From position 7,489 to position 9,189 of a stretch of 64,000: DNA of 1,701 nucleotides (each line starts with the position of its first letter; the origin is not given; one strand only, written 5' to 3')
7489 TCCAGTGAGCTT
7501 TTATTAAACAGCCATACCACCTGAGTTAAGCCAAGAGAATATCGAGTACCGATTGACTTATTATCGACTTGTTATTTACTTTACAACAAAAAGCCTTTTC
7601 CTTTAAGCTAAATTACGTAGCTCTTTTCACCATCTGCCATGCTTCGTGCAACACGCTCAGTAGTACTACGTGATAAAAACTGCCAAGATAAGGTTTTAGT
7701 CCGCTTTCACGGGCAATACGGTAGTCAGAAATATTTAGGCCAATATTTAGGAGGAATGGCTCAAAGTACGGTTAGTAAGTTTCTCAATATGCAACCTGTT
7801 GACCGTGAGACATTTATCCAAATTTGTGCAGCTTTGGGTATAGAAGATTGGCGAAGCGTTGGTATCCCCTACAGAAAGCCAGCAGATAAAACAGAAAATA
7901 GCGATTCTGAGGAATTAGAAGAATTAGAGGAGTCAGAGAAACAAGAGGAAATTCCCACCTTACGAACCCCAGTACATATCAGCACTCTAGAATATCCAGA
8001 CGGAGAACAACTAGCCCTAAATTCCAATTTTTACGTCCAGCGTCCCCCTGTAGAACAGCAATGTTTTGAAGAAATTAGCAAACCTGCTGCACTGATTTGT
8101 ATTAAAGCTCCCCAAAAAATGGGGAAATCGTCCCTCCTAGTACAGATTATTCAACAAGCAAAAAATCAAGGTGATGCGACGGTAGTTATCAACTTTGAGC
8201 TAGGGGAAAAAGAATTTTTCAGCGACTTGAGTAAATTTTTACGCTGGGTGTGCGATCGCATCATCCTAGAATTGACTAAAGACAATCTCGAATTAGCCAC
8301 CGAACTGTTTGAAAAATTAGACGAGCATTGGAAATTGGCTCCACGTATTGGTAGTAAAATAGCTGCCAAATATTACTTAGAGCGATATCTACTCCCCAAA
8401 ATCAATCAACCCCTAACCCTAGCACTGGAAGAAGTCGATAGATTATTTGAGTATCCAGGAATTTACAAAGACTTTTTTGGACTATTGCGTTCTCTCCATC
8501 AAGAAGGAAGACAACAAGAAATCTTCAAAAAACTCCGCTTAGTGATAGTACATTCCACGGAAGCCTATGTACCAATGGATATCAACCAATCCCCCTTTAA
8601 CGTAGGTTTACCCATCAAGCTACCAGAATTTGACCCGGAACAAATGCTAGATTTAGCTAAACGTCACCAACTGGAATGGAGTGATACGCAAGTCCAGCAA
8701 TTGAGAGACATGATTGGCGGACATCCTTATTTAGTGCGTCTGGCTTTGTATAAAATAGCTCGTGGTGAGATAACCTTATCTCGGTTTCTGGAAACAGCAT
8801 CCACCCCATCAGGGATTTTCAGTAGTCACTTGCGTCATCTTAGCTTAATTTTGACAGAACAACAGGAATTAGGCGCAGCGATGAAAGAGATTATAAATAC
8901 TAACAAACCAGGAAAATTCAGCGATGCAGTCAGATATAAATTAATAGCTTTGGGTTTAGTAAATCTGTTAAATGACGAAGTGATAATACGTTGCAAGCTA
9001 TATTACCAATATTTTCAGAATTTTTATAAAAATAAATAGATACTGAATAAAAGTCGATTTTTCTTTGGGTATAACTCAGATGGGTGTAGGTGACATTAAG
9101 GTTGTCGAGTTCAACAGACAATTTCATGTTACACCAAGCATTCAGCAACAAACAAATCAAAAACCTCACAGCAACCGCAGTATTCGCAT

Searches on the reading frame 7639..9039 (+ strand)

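Call 36: search_protein_families(library=pfam, max_evalue=0.001, proteins=[window:7639-9039:+])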
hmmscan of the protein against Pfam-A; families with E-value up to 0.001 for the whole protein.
window:7639-9039:+ (466 aa): 1 family
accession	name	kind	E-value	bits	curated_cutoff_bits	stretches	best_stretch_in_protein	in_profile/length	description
PF14516.12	AAA_35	-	1.2e-126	422.5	27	1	124-461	5-331/331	AAA-like domain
